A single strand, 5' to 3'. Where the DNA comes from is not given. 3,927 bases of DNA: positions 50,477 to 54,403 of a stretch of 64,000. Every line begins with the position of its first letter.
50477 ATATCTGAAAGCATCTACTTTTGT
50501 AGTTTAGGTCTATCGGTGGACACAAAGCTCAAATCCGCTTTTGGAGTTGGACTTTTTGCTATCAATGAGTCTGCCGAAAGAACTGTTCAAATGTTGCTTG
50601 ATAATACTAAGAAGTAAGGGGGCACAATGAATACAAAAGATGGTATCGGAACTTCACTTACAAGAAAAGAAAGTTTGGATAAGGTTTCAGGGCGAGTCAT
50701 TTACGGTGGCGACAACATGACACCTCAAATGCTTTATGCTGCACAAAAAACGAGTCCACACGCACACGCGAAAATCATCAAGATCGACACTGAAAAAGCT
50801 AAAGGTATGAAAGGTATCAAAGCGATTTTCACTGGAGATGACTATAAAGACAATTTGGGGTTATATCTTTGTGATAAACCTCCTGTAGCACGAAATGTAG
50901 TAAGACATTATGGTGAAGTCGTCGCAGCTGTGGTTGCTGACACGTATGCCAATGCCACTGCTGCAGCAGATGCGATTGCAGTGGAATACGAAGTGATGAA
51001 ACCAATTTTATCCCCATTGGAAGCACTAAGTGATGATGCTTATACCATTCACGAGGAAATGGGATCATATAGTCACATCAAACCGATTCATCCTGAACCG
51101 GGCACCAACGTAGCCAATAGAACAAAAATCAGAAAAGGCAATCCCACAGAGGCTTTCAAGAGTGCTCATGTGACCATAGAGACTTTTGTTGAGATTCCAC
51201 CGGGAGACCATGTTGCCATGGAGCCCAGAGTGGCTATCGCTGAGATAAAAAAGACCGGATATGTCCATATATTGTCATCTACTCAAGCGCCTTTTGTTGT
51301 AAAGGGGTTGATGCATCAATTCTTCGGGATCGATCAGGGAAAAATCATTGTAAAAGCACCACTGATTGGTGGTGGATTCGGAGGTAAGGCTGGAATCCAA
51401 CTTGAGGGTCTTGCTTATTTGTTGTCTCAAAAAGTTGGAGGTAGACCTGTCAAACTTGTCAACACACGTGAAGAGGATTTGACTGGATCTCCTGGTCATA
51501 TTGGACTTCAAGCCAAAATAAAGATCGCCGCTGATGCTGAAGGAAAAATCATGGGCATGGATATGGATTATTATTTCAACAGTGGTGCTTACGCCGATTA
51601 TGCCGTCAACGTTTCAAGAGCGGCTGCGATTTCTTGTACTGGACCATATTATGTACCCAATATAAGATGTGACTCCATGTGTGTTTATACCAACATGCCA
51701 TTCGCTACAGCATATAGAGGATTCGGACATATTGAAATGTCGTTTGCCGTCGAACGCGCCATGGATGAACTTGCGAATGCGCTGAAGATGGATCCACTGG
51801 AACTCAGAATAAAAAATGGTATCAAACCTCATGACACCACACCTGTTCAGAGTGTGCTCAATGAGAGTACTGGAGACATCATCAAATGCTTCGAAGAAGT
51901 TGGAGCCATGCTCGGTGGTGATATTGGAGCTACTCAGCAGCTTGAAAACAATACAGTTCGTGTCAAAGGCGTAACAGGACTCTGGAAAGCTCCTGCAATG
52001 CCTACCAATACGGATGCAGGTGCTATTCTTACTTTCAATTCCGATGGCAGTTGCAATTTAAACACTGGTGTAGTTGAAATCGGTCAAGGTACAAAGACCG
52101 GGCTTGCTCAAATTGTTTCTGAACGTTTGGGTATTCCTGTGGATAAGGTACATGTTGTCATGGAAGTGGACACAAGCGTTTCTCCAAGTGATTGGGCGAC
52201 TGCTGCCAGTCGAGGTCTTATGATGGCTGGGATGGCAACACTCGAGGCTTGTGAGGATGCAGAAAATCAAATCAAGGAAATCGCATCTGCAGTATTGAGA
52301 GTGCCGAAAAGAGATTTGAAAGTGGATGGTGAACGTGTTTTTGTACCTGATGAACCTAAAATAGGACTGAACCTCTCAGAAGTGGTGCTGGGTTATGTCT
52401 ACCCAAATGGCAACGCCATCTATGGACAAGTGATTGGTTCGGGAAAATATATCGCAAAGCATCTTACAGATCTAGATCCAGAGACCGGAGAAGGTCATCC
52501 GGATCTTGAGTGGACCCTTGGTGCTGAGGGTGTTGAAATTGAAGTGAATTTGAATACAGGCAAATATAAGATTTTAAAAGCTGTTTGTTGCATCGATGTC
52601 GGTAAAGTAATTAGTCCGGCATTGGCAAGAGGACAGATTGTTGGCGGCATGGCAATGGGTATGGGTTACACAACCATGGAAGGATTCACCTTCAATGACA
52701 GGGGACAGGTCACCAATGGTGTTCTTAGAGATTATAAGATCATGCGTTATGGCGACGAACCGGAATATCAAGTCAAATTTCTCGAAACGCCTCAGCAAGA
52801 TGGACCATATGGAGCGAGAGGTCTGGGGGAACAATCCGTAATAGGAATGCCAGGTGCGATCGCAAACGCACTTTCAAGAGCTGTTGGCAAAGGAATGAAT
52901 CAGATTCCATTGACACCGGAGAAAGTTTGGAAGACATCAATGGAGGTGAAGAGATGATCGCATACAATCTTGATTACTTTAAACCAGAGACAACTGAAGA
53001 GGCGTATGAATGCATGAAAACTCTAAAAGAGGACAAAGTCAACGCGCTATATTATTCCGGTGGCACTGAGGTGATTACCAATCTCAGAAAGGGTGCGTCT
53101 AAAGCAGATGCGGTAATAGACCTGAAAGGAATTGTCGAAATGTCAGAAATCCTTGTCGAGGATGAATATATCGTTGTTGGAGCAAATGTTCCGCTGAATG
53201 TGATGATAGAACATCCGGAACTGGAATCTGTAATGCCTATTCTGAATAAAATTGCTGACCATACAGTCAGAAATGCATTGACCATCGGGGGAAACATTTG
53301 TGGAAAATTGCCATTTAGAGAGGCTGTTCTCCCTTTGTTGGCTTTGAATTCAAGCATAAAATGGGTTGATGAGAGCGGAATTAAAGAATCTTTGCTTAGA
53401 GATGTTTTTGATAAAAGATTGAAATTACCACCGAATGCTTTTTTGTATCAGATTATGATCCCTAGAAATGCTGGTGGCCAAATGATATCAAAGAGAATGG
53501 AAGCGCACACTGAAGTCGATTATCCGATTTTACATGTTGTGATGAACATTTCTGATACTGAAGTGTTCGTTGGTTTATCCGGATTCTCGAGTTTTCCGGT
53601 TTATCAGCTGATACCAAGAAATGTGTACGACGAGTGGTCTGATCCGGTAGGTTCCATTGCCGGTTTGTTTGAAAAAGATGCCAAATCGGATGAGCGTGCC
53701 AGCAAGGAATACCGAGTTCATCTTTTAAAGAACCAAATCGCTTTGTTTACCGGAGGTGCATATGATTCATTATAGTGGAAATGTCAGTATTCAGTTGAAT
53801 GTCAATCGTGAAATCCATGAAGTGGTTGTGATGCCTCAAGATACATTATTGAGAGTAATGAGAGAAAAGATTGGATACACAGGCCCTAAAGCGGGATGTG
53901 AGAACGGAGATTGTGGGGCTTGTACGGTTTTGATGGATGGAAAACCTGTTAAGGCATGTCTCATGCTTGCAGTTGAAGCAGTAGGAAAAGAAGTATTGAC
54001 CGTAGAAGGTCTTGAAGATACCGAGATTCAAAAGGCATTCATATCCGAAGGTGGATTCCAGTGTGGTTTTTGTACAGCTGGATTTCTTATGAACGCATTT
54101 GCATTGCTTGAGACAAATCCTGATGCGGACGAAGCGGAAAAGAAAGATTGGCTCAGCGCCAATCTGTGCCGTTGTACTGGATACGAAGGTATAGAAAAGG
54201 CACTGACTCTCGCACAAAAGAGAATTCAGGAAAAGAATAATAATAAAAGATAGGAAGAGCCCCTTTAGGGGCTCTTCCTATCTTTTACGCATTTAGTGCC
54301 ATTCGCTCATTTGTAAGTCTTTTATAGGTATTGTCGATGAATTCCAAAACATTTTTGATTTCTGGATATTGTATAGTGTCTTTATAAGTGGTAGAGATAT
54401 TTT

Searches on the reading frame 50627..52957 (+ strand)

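Call 10: search_protein_families(library=pfam, proteins=[window:50627-52957:+], max_evalue=0.00001)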
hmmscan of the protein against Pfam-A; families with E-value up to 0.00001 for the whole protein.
window:50627-52957:+ (776 aa): 3 families
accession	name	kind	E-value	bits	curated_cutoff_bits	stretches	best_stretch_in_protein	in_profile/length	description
PF02738.23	MoCoBD_1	-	1.7e-75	253.7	27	1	154-397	1-243/244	Molybdopterin cofactor-binding domain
PF20256.3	MoCoBD_2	-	3.9e-69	233.7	27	1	450-710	30-281/283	Molybdopterin cofactor-binding domain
PF01315.27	Ald_Xan_dh_C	-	1.3e-21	77.4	31.3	1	21-123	1-108/110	Aldehyde oxidase and xanthine dehydrogenase, a/b hammerhead domain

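Call 32: search_protein_families(library=ncbifam, proteins=[window:50627-52957:+], max_evalue=0.00001)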
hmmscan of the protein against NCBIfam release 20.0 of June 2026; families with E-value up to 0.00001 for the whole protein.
window:50627-52957:+ (776 aa): 13 families
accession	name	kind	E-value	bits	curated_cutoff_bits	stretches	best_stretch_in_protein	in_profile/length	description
NF043082.1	XdhA_XDHase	equivalog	6.9e-146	487.4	780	1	7-770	1-751/758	xanthine dehydrogenase subunit XdhA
NF007426.0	PRK09970.1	equivalog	6.7e-138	460.9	916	1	5-770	4-754/761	xanthine dehydrogenase molybdenum-binding subunit XdhA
TIGR03196.1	pucD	equivalog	1.7e-114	383.9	783.65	1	7-767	3-754/763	xanthine dehydrogenase subunit D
TIGR03194.1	4hydrxCoA_A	equivalog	2.4e-114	383.3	994.55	1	16-769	6-744/746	4-hydroxybenzoyl-CoA reductase subunit alpha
NF041018.1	glyceraldDH_alpha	equivalog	5.3e-109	365.6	790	1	7-768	3-741/741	glyceraldehyde dehydrogenase subunit alpha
NF045668.1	pterin_aldehy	equivalog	7.9e-94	315.4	1100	2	7-545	175-714/905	molybdopterin-dependent aldehyde oxidoreductase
NF040766.1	CODH_aero_grp5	exception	1.3e-92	311.4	950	1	6-769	4-783/785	aerobic carbon-monoxide dehydrogenase large subunit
TIGR02965.1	xanthine_xdhB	equivalog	3.9e-90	303.1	849.5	1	13-774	7-757/758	xanthine dehydrogenase molybdopterin binding subunit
TIGR03311.1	Se_dep_XDH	equivalog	3.1e-87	293.5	830.45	2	4-549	159-678/848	selenium-dependent xanthine dehydrogenase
NF041671.1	peri_hyde_PaoC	equivalog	2e-77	261.2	1180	2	7-538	18-519/735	aldehyde oxidoreductase molybdenum-binding subunit PaoC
TIGR02416.1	CO_dehy_Mo_lg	equivalog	2.1e-77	261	991.15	2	20-403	6-399/770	aerobic carbon-monoxide dehydrogenase large subunit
TIGR03313.1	Se_sel_red_Mo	hypoth_equivalog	1.7e-72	244.5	1101.9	2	153-769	344-947/951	molybdopterin-dependent oxidoreductase Mo/Fe-S-binding subunit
TIGR02969.1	mam_aldehyde_ox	subfamily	7.2e-65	219.2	1912.3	2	3-553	572-1106/1330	aldehyde oxidase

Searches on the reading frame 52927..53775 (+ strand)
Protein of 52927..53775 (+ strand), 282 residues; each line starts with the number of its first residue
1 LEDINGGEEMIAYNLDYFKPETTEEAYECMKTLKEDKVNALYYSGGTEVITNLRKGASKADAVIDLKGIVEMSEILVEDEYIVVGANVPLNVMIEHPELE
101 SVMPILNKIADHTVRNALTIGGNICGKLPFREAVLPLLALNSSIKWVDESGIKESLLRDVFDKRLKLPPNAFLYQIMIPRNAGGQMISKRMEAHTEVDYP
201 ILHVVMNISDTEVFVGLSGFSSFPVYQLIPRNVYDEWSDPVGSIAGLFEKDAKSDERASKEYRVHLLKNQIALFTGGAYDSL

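Call 10: search_protein_families(library=pfam, proteins=[window:52927-53775:+], max_evalue=0.00001)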
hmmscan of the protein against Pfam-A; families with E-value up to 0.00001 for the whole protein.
window:52927-53775:+ (282 aa): 1 family
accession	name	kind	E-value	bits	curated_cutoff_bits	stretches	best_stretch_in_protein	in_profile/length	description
PF00941.27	FAD_binding_5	-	8.5e-29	101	27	1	15-180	3-169/170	FAD binding domain in molybdopterin dehydrogenase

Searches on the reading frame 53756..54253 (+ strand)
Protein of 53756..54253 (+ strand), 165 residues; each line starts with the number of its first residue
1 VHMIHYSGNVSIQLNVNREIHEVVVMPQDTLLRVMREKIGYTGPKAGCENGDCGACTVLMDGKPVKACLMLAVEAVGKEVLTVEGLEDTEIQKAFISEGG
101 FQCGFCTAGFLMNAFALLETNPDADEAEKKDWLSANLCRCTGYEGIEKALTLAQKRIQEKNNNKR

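Call 10: search_protein_families(library=pfam, proteins=[window:53756-54253:+], max_evalue=0.00001)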
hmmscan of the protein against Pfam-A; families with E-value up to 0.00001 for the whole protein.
window:53756-54253:+ (165 aa): 3 families
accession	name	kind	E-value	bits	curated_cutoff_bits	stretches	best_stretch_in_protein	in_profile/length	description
PF01799.25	Fer2_2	-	8.7e-27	93.5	30.3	1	82-150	1-74/75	[2Fe-2S] binding domain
PF00111.32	Fer2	-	1.9e-07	31.4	21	1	15-63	2-51/77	2Fe-2S iron-sulfur cluster binding domain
PF13085.11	Fer2_3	-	2.3e-07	31.2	27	1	45-96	49-99/107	2Fe-2S iron-sulfur cluster binding domain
